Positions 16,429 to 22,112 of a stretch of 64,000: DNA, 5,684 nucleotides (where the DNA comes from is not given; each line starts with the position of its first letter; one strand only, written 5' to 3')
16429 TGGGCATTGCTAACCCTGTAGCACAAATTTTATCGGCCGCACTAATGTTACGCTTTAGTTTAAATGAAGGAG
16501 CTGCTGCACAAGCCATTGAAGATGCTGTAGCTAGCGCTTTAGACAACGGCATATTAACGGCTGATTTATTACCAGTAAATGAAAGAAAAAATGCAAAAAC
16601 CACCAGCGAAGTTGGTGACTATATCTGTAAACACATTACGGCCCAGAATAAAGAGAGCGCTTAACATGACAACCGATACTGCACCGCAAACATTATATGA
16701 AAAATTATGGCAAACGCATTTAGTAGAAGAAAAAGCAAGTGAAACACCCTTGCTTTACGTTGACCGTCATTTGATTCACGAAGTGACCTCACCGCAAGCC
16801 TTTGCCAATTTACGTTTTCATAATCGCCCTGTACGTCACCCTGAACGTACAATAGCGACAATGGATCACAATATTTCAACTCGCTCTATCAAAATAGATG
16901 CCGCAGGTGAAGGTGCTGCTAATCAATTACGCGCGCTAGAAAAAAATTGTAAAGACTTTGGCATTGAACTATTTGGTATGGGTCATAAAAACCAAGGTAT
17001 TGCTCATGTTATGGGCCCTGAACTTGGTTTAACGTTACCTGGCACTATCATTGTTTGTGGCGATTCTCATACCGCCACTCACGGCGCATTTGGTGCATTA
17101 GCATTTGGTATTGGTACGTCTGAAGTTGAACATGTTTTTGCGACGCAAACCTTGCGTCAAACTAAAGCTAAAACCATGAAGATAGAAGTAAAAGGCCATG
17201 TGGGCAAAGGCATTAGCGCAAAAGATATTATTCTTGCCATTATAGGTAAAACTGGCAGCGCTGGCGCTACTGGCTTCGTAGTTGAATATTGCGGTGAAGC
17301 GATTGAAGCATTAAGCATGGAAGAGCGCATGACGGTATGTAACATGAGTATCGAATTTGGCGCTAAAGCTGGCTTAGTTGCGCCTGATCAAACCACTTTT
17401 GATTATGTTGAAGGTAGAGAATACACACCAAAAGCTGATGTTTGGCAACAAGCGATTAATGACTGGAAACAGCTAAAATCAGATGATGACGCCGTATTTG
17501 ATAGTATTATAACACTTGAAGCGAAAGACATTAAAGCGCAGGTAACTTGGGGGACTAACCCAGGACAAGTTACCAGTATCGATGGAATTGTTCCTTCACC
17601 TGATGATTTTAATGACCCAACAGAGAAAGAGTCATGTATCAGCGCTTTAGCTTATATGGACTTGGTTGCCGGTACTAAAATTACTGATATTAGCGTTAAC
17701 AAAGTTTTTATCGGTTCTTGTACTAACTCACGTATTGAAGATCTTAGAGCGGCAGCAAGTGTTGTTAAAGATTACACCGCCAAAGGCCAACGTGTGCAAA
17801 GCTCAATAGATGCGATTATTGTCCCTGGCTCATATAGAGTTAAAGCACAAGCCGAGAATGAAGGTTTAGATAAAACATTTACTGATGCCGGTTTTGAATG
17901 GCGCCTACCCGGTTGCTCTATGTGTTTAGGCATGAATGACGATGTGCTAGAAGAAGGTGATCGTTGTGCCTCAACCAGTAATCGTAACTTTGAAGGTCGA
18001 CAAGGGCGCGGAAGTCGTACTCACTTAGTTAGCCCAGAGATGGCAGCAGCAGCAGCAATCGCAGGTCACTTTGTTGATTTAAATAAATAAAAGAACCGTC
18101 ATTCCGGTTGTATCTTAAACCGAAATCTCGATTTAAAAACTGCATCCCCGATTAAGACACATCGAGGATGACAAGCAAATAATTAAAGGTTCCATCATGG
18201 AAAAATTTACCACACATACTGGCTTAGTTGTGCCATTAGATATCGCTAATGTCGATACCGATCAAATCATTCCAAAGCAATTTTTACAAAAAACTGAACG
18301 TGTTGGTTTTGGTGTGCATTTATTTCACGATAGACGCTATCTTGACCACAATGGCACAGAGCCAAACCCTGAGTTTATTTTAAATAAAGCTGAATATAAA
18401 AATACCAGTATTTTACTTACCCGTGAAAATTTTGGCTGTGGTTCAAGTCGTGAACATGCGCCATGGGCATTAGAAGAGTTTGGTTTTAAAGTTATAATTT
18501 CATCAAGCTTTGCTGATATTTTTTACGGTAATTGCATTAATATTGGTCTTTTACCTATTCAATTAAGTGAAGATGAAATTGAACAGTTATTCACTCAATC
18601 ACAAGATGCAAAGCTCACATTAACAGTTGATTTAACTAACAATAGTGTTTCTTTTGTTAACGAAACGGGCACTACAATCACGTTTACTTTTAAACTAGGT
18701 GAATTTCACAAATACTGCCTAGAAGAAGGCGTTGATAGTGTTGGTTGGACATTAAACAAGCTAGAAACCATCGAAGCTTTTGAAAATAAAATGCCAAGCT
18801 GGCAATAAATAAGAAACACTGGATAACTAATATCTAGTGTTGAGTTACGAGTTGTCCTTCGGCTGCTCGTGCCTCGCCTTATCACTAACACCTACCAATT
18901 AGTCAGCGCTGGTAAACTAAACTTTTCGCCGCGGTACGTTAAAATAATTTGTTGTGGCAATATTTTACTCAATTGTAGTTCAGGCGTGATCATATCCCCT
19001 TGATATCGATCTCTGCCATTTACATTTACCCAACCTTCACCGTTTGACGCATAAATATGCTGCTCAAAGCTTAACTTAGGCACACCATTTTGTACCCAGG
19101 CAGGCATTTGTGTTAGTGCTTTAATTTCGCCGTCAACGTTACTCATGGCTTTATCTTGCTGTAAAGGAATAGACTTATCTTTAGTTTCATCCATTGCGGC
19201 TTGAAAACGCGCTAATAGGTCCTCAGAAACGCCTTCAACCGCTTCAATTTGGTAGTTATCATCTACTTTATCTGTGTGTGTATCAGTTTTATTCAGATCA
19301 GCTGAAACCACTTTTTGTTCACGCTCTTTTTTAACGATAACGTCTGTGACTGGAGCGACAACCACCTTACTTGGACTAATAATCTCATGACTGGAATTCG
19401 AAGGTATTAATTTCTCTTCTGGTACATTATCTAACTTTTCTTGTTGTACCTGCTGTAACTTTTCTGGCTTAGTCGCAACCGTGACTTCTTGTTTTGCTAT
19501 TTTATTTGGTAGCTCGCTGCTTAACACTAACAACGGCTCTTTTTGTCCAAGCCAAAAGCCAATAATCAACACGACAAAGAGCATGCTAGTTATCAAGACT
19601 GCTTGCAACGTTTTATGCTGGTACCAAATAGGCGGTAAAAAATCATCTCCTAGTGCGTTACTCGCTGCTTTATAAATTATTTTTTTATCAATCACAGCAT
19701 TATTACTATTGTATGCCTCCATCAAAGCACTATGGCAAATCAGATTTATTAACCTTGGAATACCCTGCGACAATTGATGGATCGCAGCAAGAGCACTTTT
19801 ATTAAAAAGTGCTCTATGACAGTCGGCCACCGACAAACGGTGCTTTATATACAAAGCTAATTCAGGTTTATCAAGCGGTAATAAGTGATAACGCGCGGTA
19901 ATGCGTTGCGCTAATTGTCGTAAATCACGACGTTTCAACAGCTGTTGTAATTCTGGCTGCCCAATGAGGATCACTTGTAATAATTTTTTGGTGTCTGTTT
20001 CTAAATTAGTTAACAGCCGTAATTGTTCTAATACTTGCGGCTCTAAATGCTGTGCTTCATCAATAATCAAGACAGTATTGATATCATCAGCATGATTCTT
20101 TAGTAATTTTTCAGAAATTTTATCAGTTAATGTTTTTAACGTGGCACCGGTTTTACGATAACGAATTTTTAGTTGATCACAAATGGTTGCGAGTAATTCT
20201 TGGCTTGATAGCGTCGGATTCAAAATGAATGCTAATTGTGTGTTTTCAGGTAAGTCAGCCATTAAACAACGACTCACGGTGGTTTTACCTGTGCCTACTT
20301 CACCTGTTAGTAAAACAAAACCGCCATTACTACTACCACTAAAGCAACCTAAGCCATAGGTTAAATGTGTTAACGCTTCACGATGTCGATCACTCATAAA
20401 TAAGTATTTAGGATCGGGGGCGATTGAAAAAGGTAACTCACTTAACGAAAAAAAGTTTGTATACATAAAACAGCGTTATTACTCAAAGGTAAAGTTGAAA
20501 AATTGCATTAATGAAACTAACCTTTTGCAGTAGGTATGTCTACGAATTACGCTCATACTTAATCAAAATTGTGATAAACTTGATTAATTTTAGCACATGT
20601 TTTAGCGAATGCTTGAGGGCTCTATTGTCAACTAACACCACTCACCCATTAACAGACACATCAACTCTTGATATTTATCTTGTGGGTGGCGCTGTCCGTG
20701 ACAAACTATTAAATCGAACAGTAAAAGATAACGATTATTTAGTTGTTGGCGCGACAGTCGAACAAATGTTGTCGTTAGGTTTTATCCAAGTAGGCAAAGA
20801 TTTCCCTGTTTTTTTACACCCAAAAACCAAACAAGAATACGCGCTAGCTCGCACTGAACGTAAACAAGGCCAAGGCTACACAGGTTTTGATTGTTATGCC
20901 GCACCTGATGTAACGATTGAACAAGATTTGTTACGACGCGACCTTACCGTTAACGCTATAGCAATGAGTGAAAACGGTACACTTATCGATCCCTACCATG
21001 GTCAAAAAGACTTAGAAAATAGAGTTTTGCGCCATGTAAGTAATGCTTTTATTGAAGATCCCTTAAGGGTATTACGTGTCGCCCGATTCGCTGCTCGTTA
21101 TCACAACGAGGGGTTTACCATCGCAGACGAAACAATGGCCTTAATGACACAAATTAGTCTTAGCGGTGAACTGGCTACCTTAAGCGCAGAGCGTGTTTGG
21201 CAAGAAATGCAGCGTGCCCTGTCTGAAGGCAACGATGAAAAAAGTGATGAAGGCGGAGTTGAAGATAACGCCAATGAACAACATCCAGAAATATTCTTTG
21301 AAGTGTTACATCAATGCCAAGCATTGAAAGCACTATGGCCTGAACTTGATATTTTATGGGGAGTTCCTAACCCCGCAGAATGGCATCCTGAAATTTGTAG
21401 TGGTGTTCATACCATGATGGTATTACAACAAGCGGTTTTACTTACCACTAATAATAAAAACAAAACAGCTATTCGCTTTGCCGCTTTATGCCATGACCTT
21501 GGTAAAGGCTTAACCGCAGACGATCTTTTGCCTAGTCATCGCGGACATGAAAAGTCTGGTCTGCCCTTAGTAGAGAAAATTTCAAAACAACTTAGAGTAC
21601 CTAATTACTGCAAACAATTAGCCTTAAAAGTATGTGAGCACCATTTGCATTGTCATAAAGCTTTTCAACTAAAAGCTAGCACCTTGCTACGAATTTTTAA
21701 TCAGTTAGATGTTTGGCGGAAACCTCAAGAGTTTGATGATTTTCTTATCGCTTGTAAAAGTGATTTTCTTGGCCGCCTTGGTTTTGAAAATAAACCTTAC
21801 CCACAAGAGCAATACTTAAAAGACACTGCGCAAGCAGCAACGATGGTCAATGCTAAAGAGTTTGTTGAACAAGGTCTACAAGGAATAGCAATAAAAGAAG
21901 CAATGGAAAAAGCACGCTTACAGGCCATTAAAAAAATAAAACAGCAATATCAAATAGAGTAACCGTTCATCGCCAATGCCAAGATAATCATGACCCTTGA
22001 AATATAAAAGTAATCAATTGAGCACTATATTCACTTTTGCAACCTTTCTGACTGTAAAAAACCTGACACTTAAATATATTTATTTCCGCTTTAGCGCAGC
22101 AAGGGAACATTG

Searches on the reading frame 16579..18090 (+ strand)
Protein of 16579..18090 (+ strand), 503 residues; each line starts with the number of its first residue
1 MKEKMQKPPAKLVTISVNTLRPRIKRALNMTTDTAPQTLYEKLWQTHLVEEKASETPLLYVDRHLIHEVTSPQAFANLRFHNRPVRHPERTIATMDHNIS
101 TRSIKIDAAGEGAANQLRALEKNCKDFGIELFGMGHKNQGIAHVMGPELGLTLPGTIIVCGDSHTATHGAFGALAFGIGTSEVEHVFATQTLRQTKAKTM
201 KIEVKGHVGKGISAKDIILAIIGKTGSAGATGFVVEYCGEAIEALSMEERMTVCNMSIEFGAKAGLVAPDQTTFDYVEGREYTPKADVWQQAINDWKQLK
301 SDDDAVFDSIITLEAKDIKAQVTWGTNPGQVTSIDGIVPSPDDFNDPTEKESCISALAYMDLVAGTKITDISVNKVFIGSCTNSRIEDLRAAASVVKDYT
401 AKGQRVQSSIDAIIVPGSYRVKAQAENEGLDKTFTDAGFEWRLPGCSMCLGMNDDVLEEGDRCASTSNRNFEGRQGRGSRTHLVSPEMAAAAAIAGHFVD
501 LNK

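Call 7: search_protein_families(library=pfam, proteins=[window:16579-18090:+])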
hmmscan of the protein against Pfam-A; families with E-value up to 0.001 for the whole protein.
window:16579-18090:+ (503 aa): 1 family
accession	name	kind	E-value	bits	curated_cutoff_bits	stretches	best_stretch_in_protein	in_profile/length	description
PF00330.25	Aconitase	-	2.5e-176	587.7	28.7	1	41-496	1-463/463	Aconitase family (aconitate hydratase)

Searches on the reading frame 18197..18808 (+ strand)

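Call 7: search_protein_families(library=pfam, proteins=[window:18197-18808:+])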
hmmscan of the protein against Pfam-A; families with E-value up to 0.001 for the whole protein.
window:18197-18808:+ (203 aa): 1 family
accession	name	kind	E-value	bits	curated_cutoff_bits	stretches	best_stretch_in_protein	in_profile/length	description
PF00694.25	Aconitase_C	-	6.9e-39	133.6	22.8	1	1-125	1-130/131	Aconitase C-terminal domain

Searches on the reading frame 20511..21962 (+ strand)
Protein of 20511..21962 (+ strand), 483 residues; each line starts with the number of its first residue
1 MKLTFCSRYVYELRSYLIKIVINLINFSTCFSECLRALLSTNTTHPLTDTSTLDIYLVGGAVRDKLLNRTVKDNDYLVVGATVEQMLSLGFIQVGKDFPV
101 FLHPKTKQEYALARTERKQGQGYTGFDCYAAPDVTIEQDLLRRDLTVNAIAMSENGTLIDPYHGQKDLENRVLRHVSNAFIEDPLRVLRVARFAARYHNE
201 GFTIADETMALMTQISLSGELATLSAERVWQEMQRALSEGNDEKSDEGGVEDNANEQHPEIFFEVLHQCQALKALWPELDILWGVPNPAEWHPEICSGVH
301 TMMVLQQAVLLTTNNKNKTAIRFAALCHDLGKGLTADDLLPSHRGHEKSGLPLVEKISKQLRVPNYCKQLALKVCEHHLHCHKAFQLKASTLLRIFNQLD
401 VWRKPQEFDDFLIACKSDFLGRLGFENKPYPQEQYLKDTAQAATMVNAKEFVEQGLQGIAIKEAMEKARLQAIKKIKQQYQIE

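Call 7: search_protein_families(library=pfam, proteins=[window:20511-21962:+])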
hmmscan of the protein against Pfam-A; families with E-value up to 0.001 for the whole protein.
window:20511-21962:+ (483 aa): 3 families
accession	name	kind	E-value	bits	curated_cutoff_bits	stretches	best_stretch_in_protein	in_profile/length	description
PF01743.26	PolyA_pol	-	5.8e-21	75.6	23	1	55-174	1-126/126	Poly A polymerase head domain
PF01966.28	HD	-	3.4e-08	34.2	22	1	300-380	4-87/116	HD domain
PF12627.12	PolyA_pol_RNAbd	-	1.3e-07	31.7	22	1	201-241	1-39/64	Probable RNA and SrmB- binding site of polymerase A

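Call 9: find_related_loci(query=window:20511-21962:+, collection=genome_contigs, flank=6000)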
Query window:20511-21962:+ (483 aa) in genome_contigs; peptide patterns used: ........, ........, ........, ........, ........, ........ (x = any residue, [..] = any of these).
254 stretches matched a pattern; 221 encode a relative of the query (tblastn E <= 1e-3); the best 80 are kept; 80 distinct loci.
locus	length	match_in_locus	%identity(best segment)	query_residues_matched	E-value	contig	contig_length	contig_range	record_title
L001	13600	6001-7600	89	1-483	0e+0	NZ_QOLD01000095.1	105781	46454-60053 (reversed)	Candidatus Colwellia aromaticivorans strain Bin11-node4 NODE_118_length_105781_cov_40.9397_ID_610369, whole genome shotg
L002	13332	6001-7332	87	38-482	0e+0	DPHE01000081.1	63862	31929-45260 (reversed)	MAG TPA_asm: Colwellia sp. isolate UBA8680 contig_117, whole genome shotgun sequence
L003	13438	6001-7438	84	2-482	0e+0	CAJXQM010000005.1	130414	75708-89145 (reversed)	MAG TPA_asm: uncultured Colwellia sp. isolate SRR3933376_bin.5_MetaBAT_v2.12.1_MAG genome assembly, contig: NODE_27_leng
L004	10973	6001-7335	86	35-483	0e+0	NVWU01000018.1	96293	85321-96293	MAG: Colwellia sp. isolate NORP29 Contig_source1383C_635, whole genome shotgun sequence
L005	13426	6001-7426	85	1-483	0e+0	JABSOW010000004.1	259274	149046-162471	MAG: Colwellia sp. isolate DT_18 DT-Colwellia-2_scaffold_4, whole genome shotgun sequence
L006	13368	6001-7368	81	19-481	0e+0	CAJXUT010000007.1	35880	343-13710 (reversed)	MAG TPA_asm: uncultured Colwellia sp. isolate SRR3933264_bin.3_MetaBAT_v2.12.1_MAG genome assembly, contig: NODE_51_leng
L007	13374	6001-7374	81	19-483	0e+0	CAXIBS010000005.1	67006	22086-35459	MAG TPA_asm: uncultured Colwellia sp. isolate ERR7163071_binner12_101 genome assembly, contig: ERZ8868744.273, whole gen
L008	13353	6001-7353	79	24-483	0e+0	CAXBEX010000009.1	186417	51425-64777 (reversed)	MAG TPA_asm: uncultured Colwellia sp. isolate ERR2762171_concoct_228 genome assembly, contig: ERZ3422408.105, whole geno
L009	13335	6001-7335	77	24-483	0e+0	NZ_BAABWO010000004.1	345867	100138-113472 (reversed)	Colwellia sp. KU-HH00111 sequence04, whole genome shotgun sequence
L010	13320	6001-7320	78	35-483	0e+0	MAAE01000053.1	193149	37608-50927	Colwellia sp. 39_35_sub15_T18 BD02T18sub15_scaffold_5, whole genome shotgun sequence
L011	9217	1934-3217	79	38-482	0e+0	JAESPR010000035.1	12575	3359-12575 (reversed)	MAG: Colwellia sp. isolate NORP201 MHASMcontig_79825, whole genome shotgun sequence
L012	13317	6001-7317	75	24-482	0e+0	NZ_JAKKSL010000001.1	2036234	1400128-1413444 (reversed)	Colwellia maritima strain MSW7 1, whole genome shotgun sequence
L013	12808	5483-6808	77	31-483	0e+0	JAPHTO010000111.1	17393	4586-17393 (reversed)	MAG: Colwellia sp. isolate N1M-Bin_8 c_000000120827, whole genome shotgun sequence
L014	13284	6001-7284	74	37-483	0e+0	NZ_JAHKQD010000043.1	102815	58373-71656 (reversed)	Colwellia sp. C2M11 C2M11_C2M11_contig_17, whole genome shotgun sequence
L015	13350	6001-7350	71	14-482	0e+0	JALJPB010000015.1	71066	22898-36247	MAG: Colwellia sp. isolate ALOHA_DT_126 DT-Colwellia-8_15, whole genome shotgun sequence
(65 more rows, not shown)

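Call 22: find_encoding_contigs(protein=window:20511-21962:+, flank=6000, max_places=8)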
Protein window:20511-21962:+ (483 aa): no gene with exactly this product is on record in the collection.

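Call 83: search_protein_families(library=pfam, proteins=[L007:8843-9577:-, L007:8111-8500:+, L004:7723-8574:+], max_evalue=0.01)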
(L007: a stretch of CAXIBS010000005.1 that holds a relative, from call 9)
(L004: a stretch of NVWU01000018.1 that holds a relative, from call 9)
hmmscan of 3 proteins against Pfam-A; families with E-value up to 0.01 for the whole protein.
L007:8843-9577:- (244 aa): 1 family
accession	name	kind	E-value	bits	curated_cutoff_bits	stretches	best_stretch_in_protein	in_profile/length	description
PF04231.19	Endonuclease_1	-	6e-28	98.6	25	1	66-232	65-228/235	Endonuclease I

L007:8111-8500:+ (129 aa): 0 families

L004:7723-8574:+ (283 aa): 2 families
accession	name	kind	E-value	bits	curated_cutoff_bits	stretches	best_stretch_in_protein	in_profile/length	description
PF00149.33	Metallophos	-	7.6e-17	62.8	21.5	1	1-213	1-190/191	Calcineurin-like phosphoesterase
PF12850.12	Metallophos_2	-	2e-09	38.1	27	1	1-92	1-76/154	Calcineurin-like phosphoesterase superfamily domain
